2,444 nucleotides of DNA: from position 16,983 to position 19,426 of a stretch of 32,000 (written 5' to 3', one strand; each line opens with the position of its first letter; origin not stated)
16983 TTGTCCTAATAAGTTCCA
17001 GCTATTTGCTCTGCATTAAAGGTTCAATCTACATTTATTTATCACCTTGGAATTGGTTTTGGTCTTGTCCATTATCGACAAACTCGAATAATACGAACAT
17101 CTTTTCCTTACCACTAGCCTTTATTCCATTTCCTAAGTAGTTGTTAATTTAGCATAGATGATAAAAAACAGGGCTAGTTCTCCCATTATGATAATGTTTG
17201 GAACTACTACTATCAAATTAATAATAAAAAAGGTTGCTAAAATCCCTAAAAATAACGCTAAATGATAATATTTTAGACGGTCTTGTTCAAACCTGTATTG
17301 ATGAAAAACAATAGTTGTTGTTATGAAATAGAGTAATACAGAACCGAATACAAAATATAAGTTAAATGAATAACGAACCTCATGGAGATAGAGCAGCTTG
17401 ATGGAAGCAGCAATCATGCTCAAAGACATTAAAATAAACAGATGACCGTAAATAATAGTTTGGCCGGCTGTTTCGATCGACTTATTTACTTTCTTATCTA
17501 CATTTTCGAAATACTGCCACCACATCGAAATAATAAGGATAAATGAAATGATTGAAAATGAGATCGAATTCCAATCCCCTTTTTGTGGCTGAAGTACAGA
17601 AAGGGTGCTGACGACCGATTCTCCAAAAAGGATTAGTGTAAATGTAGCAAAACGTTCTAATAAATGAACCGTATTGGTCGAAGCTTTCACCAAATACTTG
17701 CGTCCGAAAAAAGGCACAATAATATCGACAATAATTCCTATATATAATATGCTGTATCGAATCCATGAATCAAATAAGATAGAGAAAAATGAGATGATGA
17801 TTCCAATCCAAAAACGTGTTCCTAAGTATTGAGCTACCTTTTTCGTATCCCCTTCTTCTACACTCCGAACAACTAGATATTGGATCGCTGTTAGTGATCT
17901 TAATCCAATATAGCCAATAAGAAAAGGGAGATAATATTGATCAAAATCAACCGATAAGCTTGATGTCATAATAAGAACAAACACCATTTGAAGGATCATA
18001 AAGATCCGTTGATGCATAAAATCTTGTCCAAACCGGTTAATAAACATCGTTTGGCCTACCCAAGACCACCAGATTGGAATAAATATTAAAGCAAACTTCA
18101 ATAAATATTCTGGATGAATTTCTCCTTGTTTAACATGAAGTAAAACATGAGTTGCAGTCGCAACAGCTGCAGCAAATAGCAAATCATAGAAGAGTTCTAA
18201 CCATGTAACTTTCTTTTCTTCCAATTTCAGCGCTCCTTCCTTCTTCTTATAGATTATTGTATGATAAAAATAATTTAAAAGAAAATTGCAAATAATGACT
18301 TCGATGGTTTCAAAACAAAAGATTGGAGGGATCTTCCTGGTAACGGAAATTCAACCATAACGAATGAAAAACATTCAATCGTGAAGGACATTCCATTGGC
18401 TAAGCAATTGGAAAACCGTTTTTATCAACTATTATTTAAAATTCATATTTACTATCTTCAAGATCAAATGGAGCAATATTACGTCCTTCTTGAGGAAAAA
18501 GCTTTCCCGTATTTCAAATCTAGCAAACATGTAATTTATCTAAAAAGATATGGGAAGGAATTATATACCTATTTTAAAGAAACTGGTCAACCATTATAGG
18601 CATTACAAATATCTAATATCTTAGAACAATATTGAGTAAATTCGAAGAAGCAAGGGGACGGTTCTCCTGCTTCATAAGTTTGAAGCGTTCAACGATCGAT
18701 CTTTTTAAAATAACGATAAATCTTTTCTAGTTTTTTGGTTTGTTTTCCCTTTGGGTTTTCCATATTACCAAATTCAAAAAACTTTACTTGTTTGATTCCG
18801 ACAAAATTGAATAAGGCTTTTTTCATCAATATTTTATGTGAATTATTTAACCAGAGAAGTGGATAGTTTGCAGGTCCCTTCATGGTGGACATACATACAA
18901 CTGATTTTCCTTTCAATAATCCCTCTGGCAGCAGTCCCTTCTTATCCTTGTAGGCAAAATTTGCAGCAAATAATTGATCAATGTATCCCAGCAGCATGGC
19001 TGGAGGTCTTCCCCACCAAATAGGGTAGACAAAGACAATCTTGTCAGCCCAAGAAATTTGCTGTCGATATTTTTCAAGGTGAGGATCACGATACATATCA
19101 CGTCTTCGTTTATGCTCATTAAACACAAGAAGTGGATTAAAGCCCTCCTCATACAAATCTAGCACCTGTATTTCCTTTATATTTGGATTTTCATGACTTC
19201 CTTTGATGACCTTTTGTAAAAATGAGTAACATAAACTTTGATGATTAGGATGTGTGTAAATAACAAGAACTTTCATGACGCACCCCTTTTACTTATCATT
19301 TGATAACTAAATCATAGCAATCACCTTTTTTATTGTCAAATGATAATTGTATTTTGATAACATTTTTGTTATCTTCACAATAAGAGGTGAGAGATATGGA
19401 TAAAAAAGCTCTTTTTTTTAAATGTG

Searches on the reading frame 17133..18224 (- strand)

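Call 4: search_protein_families(library=pfam, proteins=[window:17133-18224:-], max_evalue=0.01)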
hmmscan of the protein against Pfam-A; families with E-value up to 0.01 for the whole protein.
window:17133-18224:- (363 aa): 1 family
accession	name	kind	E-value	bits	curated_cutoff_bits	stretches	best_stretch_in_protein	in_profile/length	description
PF06772.16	LtrA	-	1.3e-70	238.9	31.9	1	5-356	1-353/356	Bacterial low temperature requirement A protein (LtrA)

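Call 5: search_protein_families(library=ncbifam, proteins=[window:17133-18224:-], max_evalue=0.01)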
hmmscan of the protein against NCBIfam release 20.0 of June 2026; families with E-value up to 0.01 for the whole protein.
window:17133-18224:- (363 aa): 0 families

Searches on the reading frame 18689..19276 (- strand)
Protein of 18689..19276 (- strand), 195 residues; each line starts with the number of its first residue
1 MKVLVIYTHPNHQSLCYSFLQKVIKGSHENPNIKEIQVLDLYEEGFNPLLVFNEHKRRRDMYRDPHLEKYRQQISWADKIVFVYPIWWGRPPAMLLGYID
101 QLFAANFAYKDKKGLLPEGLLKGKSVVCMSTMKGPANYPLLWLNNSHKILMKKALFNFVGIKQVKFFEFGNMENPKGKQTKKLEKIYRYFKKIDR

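Call 60: search_protein_families(library=pfam, proteins=[window:18689-19276:-], max_evalue=0.00001)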
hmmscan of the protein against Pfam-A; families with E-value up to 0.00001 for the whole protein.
window:18689-19276:- (195 aa): 2 families
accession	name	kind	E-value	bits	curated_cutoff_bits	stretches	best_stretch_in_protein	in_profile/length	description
PF02525.22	Flavodoxin_2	-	1.3e-36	126.6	27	1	1-181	1-186/198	Flavodoxin-like fold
PF03358.20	FMN_red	-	2.6e-14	53.5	24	1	1-134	1-117/152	NADPH-dependent FMN reductase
